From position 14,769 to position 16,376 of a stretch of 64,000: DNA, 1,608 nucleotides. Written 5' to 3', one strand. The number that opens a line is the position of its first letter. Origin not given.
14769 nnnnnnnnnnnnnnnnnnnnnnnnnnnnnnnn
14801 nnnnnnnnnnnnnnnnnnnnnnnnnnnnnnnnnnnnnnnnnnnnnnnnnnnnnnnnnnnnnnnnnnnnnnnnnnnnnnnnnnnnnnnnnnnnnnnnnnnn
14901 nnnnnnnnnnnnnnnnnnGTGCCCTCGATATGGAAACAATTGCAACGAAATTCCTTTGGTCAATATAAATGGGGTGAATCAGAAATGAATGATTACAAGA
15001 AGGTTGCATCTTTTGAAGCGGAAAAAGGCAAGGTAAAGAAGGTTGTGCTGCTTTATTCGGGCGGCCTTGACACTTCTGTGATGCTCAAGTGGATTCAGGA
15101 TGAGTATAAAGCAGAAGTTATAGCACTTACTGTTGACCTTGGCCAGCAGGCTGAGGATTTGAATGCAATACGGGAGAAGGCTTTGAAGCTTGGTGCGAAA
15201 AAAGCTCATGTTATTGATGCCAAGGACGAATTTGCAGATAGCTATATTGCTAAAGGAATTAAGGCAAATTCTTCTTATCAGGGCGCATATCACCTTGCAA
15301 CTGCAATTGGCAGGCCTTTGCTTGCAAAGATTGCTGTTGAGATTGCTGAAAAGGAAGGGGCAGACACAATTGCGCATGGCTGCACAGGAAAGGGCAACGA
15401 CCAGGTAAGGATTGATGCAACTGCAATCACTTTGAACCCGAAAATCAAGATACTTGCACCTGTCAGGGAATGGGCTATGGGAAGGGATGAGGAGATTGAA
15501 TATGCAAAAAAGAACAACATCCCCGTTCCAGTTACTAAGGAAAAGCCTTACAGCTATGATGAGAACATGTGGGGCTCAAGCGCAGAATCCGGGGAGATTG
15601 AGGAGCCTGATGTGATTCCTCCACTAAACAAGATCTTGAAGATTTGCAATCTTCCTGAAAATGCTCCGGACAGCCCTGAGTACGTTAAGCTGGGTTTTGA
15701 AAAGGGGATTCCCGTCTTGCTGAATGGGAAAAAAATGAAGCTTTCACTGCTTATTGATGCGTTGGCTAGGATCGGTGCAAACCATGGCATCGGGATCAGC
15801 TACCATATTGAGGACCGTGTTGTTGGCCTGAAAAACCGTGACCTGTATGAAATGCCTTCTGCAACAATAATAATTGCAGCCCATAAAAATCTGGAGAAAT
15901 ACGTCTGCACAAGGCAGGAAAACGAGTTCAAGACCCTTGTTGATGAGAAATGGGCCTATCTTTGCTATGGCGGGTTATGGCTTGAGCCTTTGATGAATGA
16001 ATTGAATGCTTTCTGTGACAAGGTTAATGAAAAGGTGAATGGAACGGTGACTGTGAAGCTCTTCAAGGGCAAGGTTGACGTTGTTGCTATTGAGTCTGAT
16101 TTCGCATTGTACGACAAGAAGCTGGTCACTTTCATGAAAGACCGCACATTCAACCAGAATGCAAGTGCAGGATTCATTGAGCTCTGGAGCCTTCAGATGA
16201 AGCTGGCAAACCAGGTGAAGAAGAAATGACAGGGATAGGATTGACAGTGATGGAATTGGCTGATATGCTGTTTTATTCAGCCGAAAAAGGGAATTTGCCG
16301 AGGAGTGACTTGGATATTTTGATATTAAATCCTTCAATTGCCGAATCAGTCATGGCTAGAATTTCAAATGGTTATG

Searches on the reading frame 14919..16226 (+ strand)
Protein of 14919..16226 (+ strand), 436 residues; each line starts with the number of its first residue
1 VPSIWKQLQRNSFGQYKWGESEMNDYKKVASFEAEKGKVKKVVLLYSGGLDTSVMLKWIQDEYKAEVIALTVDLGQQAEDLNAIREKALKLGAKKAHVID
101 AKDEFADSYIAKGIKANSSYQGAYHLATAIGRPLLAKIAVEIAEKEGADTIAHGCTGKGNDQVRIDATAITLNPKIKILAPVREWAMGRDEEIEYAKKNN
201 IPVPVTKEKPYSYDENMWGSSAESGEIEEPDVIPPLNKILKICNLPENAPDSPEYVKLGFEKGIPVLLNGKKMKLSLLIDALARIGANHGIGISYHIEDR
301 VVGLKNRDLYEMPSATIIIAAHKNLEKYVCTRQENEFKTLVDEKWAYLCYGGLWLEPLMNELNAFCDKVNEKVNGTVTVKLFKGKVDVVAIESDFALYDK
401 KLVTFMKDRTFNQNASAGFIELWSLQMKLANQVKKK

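Call 6: search_protein_families(library=ncbifam, proteins=[window:14919-16226:+])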
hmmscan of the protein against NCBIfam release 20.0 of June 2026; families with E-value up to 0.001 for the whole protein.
window:14919-16226:+ (436 aa): 8 families
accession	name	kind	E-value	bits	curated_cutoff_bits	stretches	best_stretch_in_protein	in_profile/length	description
NF001770.0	PRK00509.1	equivalog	3.1e-157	523.7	334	1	38-434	3-398/401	argininosuccinate synthase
TIGR00032.1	argG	equivalog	1e-143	479.4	268.2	1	41-434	1-393/394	argininosuccinate synthase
NF010392.0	PRK13820.1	equivalog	2.4e-137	458.1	512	1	39-436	2-394/395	argininosuccinate synthase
NF003385.0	PRK04527.1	equivalog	1.8e-74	250.7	603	1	39-435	3-397/401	argininosuccinate synthase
NF038212.1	argG_rel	exception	2.2e-55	188.1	425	1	35-398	10-368/381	argininosuccinate synthase-related protein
NF003779.0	PRK05370.1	equivalog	3.3e-49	167.9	657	1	40-416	12-402/448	argininosuccinate synthase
TIGR00364.1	TIGR00364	equivalog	6.9e-07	29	150.3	1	43-155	2-119/201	7-cyano-7-deazaguanine synthase QueC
NF008317.0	PRK11106.1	equivalog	0.00028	20.3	378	1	39-101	1-63/231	7-cyano-7-deazaguanine synthase QueC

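Call 50: list_cluster_members(proteins=[P0001, P0002, P0003, P0004, P0011, window:14985-16226:+, window:20552-21460:+, window:21503-22564:+, window:9279-10463:+])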
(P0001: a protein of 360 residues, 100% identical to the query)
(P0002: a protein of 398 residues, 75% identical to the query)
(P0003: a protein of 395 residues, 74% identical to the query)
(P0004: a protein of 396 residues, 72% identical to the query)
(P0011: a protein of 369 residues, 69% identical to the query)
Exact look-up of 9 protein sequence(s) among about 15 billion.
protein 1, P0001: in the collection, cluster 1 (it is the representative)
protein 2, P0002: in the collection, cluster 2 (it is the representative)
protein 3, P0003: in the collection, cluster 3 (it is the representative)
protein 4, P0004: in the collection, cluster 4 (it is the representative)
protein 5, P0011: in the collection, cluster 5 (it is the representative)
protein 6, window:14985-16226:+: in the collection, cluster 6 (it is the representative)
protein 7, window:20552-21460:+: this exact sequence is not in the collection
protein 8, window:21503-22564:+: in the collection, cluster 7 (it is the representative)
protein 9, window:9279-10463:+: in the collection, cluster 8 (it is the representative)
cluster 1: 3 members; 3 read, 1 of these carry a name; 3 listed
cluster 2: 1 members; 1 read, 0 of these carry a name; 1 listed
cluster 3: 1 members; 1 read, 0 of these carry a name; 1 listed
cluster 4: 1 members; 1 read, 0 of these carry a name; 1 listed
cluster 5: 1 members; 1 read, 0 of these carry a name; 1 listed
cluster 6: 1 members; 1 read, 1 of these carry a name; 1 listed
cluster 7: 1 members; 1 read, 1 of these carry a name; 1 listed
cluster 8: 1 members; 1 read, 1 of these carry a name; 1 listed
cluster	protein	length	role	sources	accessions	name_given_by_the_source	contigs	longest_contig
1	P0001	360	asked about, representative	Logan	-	-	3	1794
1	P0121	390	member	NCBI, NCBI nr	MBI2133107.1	argininosuccinate lyase [Candidatus Woesearchaeota archaeon]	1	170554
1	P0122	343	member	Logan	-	-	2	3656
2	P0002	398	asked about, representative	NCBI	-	-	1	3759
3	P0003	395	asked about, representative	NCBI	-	-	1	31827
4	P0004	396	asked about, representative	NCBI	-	-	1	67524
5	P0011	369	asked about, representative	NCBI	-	-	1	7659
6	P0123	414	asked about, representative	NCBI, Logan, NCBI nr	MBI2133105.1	argininosuccinate synthase [Candidatus Woesearchaeota archaeon]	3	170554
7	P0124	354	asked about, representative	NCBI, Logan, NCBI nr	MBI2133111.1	glutamine-hydrolyzing carbamoyl-phosphate synthase small subunit [Candidatus ...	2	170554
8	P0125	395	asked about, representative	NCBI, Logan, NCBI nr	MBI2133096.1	methionine adenosyltransferase domain-containing protein [Candidatus Woesearchaeota ...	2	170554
